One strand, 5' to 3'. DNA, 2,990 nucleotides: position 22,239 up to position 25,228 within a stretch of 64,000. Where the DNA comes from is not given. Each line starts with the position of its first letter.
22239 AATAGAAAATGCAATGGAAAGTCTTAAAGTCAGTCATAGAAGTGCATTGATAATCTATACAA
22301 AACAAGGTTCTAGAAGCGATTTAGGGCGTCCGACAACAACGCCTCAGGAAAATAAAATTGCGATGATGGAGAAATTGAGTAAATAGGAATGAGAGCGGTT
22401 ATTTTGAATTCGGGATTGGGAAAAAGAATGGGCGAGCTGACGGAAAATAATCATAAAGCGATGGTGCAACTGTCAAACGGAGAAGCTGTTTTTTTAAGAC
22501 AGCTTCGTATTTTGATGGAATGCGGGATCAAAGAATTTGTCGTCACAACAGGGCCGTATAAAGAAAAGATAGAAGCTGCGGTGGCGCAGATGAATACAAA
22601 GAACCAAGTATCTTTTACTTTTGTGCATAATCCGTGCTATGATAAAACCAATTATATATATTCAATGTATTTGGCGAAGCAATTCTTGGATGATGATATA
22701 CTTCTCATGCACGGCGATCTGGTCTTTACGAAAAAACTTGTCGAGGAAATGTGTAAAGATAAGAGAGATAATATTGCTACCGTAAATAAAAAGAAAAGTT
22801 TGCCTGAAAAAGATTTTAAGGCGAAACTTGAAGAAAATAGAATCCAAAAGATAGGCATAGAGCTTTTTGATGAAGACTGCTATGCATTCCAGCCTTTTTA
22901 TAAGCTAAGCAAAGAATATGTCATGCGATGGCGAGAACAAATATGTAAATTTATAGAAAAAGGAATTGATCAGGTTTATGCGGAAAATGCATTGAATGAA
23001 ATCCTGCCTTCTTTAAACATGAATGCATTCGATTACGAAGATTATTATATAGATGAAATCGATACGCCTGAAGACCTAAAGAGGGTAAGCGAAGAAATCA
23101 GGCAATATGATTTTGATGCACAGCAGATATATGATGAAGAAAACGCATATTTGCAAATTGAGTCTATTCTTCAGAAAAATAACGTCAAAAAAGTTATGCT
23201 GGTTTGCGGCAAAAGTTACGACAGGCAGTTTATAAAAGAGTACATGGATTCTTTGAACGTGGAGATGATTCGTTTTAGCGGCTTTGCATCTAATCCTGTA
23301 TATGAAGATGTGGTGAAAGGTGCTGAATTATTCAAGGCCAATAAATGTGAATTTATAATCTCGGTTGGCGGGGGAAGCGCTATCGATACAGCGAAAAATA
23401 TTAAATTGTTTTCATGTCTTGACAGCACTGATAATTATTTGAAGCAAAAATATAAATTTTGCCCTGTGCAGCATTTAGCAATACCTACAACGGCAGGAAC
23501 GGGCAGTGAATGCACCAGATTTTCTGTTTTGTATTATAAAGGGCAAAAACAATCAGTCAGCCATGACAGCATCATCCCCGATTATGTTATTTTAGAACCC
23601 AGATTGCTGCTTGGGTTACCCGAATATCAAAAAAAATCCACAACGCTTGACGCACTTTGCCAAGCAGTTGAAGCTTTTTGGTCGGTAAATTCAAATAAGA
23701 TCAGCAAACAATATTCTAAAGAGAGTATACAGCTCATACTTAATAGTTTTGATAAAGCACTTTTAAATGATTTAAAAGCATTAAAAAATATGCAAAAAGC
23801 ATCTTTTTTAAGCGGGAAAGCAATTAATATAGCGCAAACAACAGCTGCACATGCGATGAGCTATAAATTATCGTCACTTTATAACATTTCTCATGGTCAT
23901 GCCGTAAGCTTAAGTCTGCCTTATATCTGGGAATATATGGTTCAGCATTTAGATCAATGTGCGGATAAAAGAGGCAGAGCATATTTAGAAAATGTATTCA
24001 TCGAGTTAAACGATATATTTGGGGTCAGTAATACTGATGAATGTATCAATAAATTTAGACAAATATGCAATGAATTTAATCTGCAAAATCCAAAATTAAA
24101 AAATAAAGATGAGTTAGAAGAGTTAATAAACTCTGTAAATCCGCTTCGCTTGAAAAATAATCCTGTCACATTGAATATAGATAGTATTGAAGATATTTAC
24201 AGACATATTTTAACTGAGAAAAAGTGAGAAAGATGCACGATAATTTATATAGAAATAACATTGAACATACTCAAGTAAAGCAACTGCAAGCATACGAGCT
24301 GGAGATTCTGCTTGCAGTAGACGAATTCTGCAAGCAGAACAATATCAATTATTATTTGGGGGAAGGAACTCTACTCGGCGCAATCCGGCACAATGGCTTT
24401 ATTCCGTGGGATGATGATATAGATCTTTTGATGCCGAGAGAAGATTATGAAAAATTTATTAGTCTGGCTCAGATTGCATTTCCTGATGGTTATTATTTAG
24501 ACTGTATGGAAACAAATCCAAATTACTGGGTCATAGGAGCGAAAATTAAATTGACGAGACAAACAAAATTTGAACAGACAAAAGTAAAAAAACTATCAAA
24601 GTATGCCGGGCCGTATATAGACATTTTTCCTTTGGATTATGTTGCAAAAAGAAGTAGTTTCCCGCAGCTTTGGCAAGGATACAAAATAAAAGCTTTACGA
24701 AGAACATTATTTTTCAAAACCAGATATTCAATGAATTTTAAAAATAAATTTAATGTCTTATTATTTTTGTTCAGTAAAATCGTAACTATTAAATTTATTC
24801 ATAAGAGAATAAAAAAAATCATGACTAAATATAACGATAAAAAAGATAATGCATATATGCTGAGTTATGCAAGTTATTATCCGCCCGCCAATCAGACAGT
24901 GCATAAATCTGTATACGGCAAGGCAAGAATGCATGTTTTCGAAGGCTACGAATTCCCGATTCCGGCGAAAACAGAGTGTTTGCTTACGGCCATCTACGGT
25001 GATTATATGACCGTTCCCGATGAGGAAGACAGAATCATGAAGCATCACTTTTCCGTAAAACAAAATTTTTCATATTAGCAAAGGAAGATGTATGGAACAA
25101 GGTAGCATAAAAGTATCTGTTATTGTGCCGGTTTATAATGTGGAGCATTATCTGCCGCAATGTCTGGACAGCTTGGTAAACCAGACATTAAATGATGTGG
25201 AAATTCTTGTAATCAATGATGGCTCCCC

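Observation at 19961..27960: Phosphonate operon: early fosfomycin-type enzymes linked to three LicD transferases, predicted to add 2-hydroxyethylphosphonate to a wall glycopolymer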

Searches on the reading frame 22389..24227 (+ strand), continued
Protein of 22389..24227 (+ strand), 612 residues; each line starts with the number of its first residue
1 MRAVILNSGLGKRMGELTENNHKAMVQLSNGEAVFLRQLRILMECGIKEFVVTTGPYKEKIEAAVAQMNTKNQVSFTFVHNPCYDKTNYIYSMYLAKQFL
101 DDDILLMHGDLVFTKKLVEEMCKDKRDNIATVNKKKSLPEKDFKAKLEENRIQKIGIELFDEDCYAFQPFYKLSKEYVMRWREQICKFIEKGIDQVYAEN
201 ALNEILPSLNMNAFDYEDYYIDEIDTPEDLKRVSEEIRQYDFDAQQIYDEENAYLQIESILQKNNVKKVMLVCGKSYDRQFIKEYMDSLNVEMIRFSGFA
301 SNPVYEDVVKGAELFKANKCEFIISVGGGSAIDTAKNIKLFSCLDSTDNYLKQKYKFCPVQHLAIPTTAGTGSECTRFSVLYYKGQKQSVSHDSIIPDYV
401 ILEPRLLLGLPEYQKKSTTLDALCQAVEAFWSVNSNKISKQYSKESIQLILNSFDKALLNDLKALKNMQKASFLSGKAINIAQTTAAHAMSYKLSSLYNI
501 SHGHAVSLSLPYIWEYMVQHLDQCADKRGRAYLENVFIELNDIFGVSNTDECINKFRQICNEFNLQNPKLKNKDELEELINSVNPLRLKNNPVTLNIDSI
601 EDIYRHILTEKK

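Call 68: find_homologous_proteins(query=A4, max_evalue=1e-30)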
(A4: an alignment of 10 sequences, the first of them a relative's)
Query A4 (10 sequences) (602 aa, profile of the alignment): 5985 proteins with E <= 1e-30 among 8000 candidates; the best 120 are listed.
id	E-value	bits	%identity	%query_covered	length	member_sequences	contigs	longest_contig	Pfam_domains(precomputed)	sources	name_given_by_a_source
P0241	0.0e+0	1048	60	100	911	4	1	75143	PF04991.20,PF13685.13,PF25137.1,PF12804.14,PF00465.26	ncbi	ncbi:MAG: iron-containing alcohol dehydrogenase [Propionicimonas sp.]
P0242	0.0e+0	1046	74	100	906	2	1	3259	PF04991.20,PF13685.13,PF25137.1,PF12804.14,PF00465.26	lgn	-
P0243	0.0e+0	1043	71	100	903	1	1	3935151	PF04991.20,PF13685.13,PF25137.1,PF12804.14,PF00465.26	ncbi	ncbi:MAG: iron-containing alcohol dehydrogenase [Arachnia sp.]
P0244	0.0e+0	1041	90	100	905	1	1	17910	PF00483.30,PF04991.20,PF13685.13,PF25137.1,PF12804.14,PF00465.26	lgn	-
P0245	0.0e+0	1032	74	100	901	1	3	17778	PF04991.20,PF13685.13,PF25137.1,PF12804.14,PF00465.26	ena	-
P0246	0.0e+0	1032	62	100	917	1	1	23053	PF04991.20,PF13685.13,PF25137.1,PF12804.14,PF00465.26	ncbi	-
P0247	0.0e+0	1031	73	100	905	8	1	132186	PF04991.20,PF13685.13,PF25137.1,PF12804.14,PF00465.26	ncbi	-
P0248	0.0e+0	1029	63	100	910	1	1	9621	PF00483.30,PF04991.20,PF13685.13,PF25137.1,PF12804.14,PF00465.26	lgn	-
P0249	0.0e+0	1029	64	100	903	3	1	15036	PF04991.20,PF13685.13,PF25137.1,PF12804.14,PF00465.26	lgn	-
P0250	0.0e+0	1028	61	100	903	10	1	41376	PF04991.20,PF13685.13,PF25137.1,PF12804.14,PF00465.26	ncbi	-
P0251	0.0e+0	1026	56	98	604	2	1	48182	PF13685.13,PF25137.1,PF12804.14,PF00465.26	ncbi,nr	ncbi:MAG: iron-containing alcohol dehydrogenase [Cryobacterium sp.]|nr:iron-containing alcohol dehyd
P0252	0.0e+0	1026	63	100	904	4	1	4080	PF04991.20,PF13685.13,PF25137.1,PF12804.14,PF00465.26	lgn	-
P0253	0.0e+0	1025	72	100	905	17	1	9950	PF04991.20,PF13685.13,PF25137.1,PF12804.14,PF00465.26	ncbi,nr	ncbi:MAG: iron-containing alcohol dehydrogenase [Propionibacteriaceae bacterium]|nr:iron-containing 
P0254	0.0e+0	1023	62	100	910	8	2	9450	PF04991.20,PF13685.13,PF25137.1,PF12804.14,PF00465.26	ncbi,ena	-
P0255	0.0e+0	1022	73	100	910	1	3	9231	PF00483.30,PF04991.20,PF13685.13,PF25137.1,PF12804.14,PF00465.26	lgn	-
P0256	0.0e+0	1022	62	100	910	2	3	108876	PF04991.20,PF13685.13,PF25137.1,PF12804.14,PF00465.26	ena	-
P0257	0.0e+0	1022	62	100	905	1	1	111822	PF04991.20,PF25137.1,PF12804.14,PF00465.26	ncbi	-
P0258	0.0e+0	1021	62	100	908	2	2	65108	PF04991.20,PF13685.13,PF25137.1,PF12804.14,PF00465.26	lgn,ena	-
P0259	0.0e+0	1020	63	100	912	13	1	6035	PF04991.20,PF13685.13,PF25137.1,PF12804.14,PF00465.26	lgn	-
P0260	0.0e+0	1020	76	100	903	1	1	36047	PF04991.20,PF13685.13,PF25137.1,PF12804.14,PF00465.26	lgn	-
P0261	0.0e+0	1020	61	100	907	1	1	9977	PF04991.20,PF13685.13,PF25137.1,PF12804.14,PF00465.26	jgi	jgi:alcohol dehydrogenase class IV/choline kinase/phosphorylcholine metabolism protein LicD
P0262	0.0e+0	1019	61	100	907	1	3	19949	PF04991.20,PF13685.13,PF25137.1,PF12804.14,PF00465.26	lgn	-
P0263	0.0e+0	1019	63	100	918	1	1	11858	PF04991.20,PF13685.13,PF25137.1,PF12804.14,PF00465.26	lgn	-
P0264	0.0e+0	1019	75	100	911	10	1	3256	PF04991.20,PF13685.13,PF25137.1,PF12804.14,PF00465.26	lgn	-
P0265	0.0e+0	1019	73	100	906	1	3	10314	PF04991.20,PF13685.13,PF25137.1,PF12804.14,PF00465.26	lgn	-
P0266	0.0e+0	1018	72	100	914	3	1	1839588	PF04991.20,PF13685.13,PF25137.1,PF12804.14,PF00465.26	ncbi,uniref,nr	ncbi:MAG: iron-containing alcohol dehydrogenase [Tessaracoccus sp.]|uniref:iron-containing alcohol d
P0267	0.0e+0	1018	62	100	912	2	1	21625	PF04991.20,PF13685.13,PF25137.1,PF12804.14,PF00465.26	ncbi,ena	-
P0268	0.0e+0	1017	62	100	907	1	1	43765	PF04991.20,PF13685.13,PF25137.1,PF12804.14,PF00465.26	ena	-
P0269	0.0e+0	1016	72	100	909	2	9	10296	PF04991.20,PF13685.13,PF25137.1,PF12804.14,PF00465.26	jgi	jgi:alcohol dehydrogenase class IV/phosphorylcholine metabolism protein LicD/choline kinase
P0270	0.0e+0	1016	74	100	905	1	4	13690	PF04991.20,PF13685.13,PF25137.1,PF12804.14,PF00465.26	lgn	-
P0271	0.0e+0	1012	62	100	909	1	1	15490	PF04991.20,PF13685.13,PF25137.1,PF12804.14,PF00465.26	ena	-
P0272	0.0e+0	1010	65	100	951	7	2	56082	PF00483.30,PF04991.20,PF13685.13,PF25137.1,PF12804.14,PF00465.26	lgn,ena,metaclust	metaclust:\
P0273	1.9e-298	1009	71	100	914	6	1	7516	PF04991.20,PF13685.13,PF25137.1,PF12804.14,PF00465.26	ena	-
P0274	4.2e-296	1001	59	100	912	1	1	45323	PF00483.30,PF04991.20,PF13685.13,PF25137.1,PF12804.14,PF00465.26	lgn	-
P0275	8.6e-296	1000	62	100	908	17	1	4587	PF04991.20,PF13685.13,PF25137.1,PF12804.14,PF00465.26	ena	-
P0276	6.4e-295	997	60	100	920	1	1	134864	PF04991.20,PF13685.13,PF25137.1,PF12804.14,PF00465.26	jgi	-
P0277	1.3e-294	996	69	100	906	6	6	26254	PF00483.30,PF04991.20,PF13685.13,PF25137.1,PF12804.14,PF00465.26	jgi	-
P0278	3.6e-294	995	60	100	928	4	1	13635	PF04991.20,PF13685.13,PF25137.1,PF12804.14,PF00465.26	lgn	-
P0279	1.6e-292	990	80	98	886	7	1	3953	PF04991.20,PF13685.13,PF25137.1,PF12804.14,PF00465.26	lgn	-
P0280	1.7e-292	989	61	100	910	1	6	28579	PF04991.20,PF13685.13,PF25137.1,PF12804.14,PF00465.26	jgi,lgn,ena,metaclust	metaclust:\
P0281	3.5e-292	988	60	100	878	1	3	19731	PF04991.20,PF13685.13,PF25137.1,PF12804.14,PF00465.26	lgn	-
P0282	8.8e-292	987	48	100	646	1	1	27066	PF00483.30,PF13685.13,PF25137.1,PF12804.14,PF00465.26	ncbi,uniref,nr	ncbi:iron-containing alcohol dehydrogenase [Adlercreutzia sp. ZJ304]|uniref:iron-containing alcohol 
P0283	6.2e-291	984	73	98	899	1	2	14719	PF04991.20,PF13685.13,PF25137.1,PF12804.14,PF00465.26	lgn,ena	-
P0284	1.5e-290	983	50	98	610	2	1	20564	PF13685.13,PF25137.1,PF12804.14,PF00465.26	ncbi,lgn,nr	ncbi:MAG: iron-containing alcohol dehydrogenase [Propionibacteriaceae bacterium]|nr:iron-containing 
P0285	1.5e-289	980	60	100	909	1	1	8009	PF04991.20,PF13685.13,PF25137.1,PF12804.14,PF00465.26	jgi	-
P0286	2.7e-289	979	61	100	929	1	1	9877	PF04991.20,PF13685.13,PF25137.1,PF12804.14,PF00465.26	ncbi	-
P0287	7.0e-289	978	70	100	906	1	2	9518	PF04991.20,PF13685.13,PF25137.1,PF12804.14,PF00465.26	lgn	-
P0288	7.1e-289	978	61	100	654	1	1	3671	PF13685.13,PF25137.1,PF12804.14,PF00465.26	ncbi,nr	ncbi:MAG: iron-containing alcohol dehydrogenase, partial [Propionibacteriaceae bacterium]|nr:iron-co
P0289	1.5e-287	973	70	98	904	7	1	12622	PF04991.20,PF13685.13,PF25137.1,PF12804.14,PF00465.26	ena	-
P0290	1.7e-287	973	61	100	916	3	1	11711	PF04991.20,PF13685.13,PF25137.1,PF12804.14,PF00465.26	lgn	-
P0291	9.9e-287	970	69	98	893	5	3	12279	PF04991.20,PF13685.13,PF25137.1,PF12804.14,PF00465.26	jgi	jgi:alcohol dehydrogenase class IV/phosphorylcholine metabolism protein LicD/choline kinase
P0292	5.6e-285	965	63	98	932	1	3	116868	PF04991.20,PF25137.1,PF12804.14,PF00465.26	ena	-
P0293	9.7e-285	964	59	100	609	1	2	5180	PF13685.13,PF25137.1,PF12804.14,PF00465.26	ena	-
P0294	1.9e-280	950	66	100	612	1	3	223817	PF13685.13,PF25137.1,PF12804.14,PF00465.26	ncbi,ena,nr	ncbi:MAG TPA: iron-containing alcohol dehydrogenase [Arachnia sp.]|nr:iron-containing alcohol dehydr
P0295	2.9e-280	949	48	100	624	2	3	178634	PF00483.30,PF13685.13,PF25137.1,PF12804.14,PF00465.26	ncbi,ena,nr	ncbi:MAG: iron-containing alcohol dehydrogenase [Eggerthellaceae bacterium]|nr:iron-containing alcoh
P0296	4.6e-276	935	56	99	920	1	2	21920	PF04991.20,PF13685.13,PF25137.1,PF12804.14,PF00465.26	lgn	-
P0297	1.7e-269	913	61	100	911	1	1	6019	PF00483.30,PF04991.20,PF13685.13,PF25137.1,PF12804.14,PF00465.26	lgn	-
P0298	7.8e-266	901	59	100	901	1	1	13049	PF04991.20,PF13685.13,PF25137.1,PF12804.14,PF00465.26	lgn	-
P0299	1.8e-265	900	60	100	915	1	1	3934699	PF04991.20,PF13685.13,PF25137.1,PF12804.14,PF00465.26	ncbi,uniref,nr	ncbi:hypothetical protein BW730_00195 [Tessaracoccus aquimaris]|uniref:Alcohol dehydrogenase iron-ty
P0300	6.7e-265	898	48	100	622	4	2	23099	PF00483.30,PF13685.13,PF25137.1,PF12804.14,PF00465.26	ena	-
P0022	3.2e-263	893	49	100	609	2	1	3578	PF00483.30,PF13685.13,PF25137.1,PF12804.14,PF00465.26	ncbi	-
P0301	4.2e-262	889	48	99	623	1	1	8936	PF00483.30,PF13685.13,PF25137.1,PF12804.14,PF00465.26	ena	-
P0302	4.3e-262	889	51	100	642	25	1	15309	PF13685.13,PF25137.1,PF12804.14,PF00465.26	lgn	-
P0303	2.6e-261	886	47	100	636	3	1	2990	PF00483.30,PF13685.13,PF25137.1,PF12804.14,PF00465.26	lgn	-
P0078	1.8e-258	877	50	100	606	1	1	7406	PF00483.30,PF13685.13,PF25137.1,PF12804.14,PF00465.26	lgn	-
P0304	2.4e-258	877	59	99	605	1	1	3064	PF13685.13,PF25137.1,PF12804.14,PF00465.26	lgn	-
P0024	1.1e-256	871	49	100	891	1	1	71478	PF04991.20,PF13685.13,PF25137.1,PF12804.14,PF00465.26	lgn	-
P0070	2.0e-256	870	48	100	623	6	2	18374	PF13685.13,PF25137.1,PF12804.14,PF00465.26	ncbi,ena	-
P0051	2.6e-256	870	47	100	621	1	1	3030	PF13685.13,PF25137.1,PF12804.14,PF00465.26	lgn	-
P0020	2.5e-254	863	48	99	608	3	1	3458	PF25137.1,PF12804.14,PF00465.26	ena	-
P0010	2.9e-254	863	49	99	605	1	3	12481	PF13685.13,PF25137.1,PF12804.14,PF00465.26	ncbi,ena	-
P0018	5.2e-254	862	48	99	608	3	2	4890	PF25137.1,PF12804.14,PF00465.26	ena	-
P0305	1.2e-253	861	46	100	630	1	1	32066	PF00483.30,PF13685.13,PF25137.1,PF12804.14,PF00465.26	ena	-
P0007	1.4e-253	861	38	95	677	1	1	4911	PF00483.30,PF13685.13,PF25137.1,PF12804.14,PF00465.26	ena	-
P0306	2.0e-253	860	48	99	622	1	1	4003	PF00483.30,PF13685.13,PF25137.1,PF12804.14,PF00465.26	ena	-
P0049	2.0e-253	860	50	100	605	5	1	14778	PF13685.13,PF25137.1,PF12804.14,PF00465.26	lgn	-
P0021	2.2e-253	860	48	99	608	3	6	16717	PF25137.1,PF12804.14,PF00465.26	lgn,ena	-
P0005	5.9e-253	859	47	100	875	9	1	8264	PF04991.20,PF13685.13,PF25137.1,PF12804.14,PF00465.26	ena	-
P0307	6.4e-253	859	47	100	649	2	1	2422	PF00483.30,PF13685.13,PF25137.1,PF12804.14,PF00465.26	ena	-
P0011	8.7e-253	858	48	99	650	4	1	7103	PF13685.13,PF25137.1,PF12804.14,PF00465.26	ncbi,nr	ncbi:MAG: iron-containing alcohol dehydrogenase, partial [Oscillospiraceae bacterium]|nr:iron-contai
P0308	2.2e-252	857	49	100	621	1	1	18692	PF00483.30,PF13685.13,PF25137.1,PF12804.14,PF00465.26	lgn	-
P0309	4.8e-252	856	46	99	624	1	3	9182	PF00483.30,PF13685.13,PF25137.1,PF12804.14,PF00465.26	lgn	-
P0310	5.5e-252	856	48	100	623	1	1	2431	PF00483.30,PF13685.13,PF25137.1,PF12804.14,PF00465.26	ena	-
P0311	1.1e-251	855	47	99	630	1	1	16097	PF00483.30,PF13685.13,PF25137.1,PF12804.14,PF00465.26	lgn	-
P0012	1.7e-251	854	46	99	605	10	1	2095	PF00483.30,PF13685.13,PF25137.1,PF12804.14,PF00465.26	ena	-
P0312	3.2e-251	853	46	99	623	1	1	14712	PF00483.30,PF25137.1,PF12804.14,PF00465.26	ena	-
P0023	3.2e-251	853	47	100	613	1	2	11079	PF25137.1,PF12804.14,PF00465.26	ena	-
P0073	3.7e-251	853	49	97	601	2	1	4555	PF13685.13,PF25137.1,PF12804.14,PF00465.26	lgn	-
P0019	4.6e-251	853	48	99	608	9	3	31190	PF25137.1,PF12804.14,PF00465.26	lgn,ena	-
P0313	6.1e-251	852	48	100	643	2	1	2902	PF00483.30,PF13685.13,PF25137.1,PF12804.14,PF00465.26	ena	-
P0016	1.4e-250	851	47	99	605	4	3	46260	PF25137.1,PF12804.14,PF00465.26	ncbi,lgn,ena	-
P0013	7.1e-250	849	46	100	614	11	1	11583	PF13685.13,PF25137.1,PF12804.14,PF00465.26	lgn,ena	-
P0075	7.7e-250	849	47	99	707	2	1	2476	PF00483.30,PF13685.13,PF25137.1,PF12804.14,PF00465.26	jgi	-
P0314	1.3e-249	848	49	99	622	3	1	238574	PF00483.30,PF13685.13,PF25137.1,PF12804.14,PF00465.26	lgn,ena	-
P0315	1.8e-249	847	50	100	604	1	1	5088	PF13685.13,PF25137.1,PF12804.14,PF00465.26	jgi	jgi:alcohol dehydrogenase class IV/choline kinase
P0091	2.0e-249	847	48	100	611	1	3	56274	PF00483.30,PF13685.13,PF25137.1,PF12804.14,PF00465.26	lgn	-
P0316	7.0e-249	845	45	100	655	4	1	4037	PF00483.30,PF13685.13,PF25137.1,PF12804.14,PF00465.26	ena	-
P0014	9.9e-249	845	49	99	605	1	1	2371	PF13685.13,PF25137.1,PF12804.14,PF00465.26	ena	-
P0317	1.0e-248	845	48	100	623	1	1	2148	PF00483.30,PF13685.13,PF25137.1,PF12804.14,PF00465.26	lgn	-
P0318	1.1e-248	845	50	99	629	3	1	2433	PF00483.30,PF13685.13,PF25137.1,PF12804.14,PF00465.26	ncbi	ncbi:MAG: iron-containing alcohol dehydrogenase, partial [Gordonibacter sp.]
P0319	1.1e-248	845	46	98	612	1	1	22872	PF13685.13,PF25137.1,PF00465.26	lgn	-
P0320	2.4e-248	844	48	100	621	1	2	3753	PF00483.30,PF13685.13,PF25137.1,PF12804.14,PF00465.26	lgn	-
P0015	2.4e-248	844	46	99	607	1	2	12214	PF13685.13,PF25137.1,PF12804.14,PF00465.26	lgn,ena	-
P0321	2.6e-248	844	49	100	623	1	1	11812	PF00483.30,PF13685.13,PF25137.1,PF12804.14,PF00465.26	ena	-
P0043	2.9e-248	843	48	97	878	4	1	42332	PF04991.20,PF13685.13,PF25137.1,PF12804.14,PF00465.26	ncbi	-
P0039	4.1e-248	843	47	99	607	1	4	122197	PF13685.13,PF25137.1,PF12804.14,PF00465.26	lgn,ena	-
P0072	4.3e-248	843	47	99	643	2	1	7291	PF25137.1,PF12804.14,PF00465.26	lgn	-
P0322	4.5e-248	843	49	100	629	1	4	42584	PF00483.30,PF13685.13,PF25137.1,PF12804.14,PF00465.26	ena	-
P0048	5.5e-248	842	46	99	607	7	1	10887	PF13685.13,PF25137.1,PF12804.14,PF00465.26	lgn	-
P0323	6.4e-248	842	47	99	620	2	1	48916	PF00483.30,PF13685.13,PF25137.1,PF12804.14,PF00465.26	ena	-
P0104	8.7e-248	842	49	100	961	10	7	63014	PF04991.20,PF25137.1,PF12804.14,PF00465.26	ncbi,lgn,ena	-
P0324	1.9e-247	841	47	100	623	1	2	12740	PF00483.30,PF13685.13,PF25137.1,PF12804.14,PF00465.26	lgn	-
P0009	2.8e-247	840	46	100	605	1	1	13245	PF00483.30,PF13685.13,PF25137.1,PF12804.14,PF00465.26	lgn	-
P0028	1.8e-246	837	47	99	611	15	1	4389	PF00483.30,PF13685.13,PF25137.1,PF12804.14,PF00465.26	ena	-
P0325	2.1e-246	837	46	100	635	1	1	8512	PF00483.30,PF13685.13,PF25137.1,PF12804.14,PF00465.26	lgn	-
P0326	4.6e-246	836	45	100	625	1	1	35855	PF00483.30,PF13685.13,PF25137.1,PF12804.14,PF00465.26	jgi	-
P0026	5.1e-246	836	46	100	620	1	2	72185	PF13685.13,PF25137.1,PF12804.14,PF00465.26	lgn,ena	-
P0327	7.4e-246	835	47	100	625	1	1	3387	PF00483.30,PF13685.13,PF25137.1,PF12804.14,PF00465.26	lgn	-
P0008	3.3e-245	833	45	100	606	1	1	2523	PF00483.30,PF13685.13,PF25137.1,PF12804.14,PF00465.26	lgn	-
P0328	3.5e-245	833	46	99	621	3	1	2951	PF00483.30,PF13685.13,PF25137.1,PF12804.14,PF00465.26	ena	-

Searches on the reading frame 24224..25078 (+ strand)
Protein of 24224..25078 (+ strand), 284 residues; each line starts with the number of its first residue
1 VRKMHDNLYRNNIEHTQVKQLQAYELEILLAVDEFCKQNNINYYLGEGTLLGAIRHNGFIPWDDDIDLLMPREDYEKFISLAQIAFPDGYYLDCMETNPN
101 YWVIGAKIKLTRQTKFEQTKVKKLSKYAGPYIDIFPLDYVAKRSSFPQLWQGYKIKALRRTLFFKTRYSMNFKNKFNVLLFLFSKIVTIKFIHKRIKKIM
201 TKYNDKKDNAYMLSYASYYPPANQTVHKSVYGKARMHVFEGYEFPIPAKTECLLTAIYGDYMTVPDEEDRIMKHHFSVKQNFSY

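Call 3: search_protein_families(library=pfam, proteins=[window:24224-25078:+], max_evalue=0.001)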
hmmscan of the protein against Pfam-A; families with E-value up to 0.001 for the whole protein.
window:24224-25078:+ (284 aa): 1 family
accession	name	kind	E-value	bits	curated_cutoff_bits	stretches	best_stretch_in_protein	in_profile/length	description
PF04991.19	LicD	-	3.1e-46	158.7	22.6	1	36-259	1-227/227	LicD family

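Call 4: search_protein_families(library=ncbifam, proteins=[window:24224-25078:+], max_evalue=0.001)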
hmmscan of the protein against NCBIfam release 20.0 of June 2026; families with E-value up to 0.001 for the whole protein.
window:24224-25078:+ (284 aa): 1 family
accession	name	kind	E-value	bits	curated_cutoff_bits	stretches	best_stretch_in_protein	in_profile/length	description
NF045866.1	GGPL_Ptran_Mf1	equivalog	4.3e-23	82.7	225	1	23-268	3-228/240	diacylglycerol cholinephosphotransferase Mf1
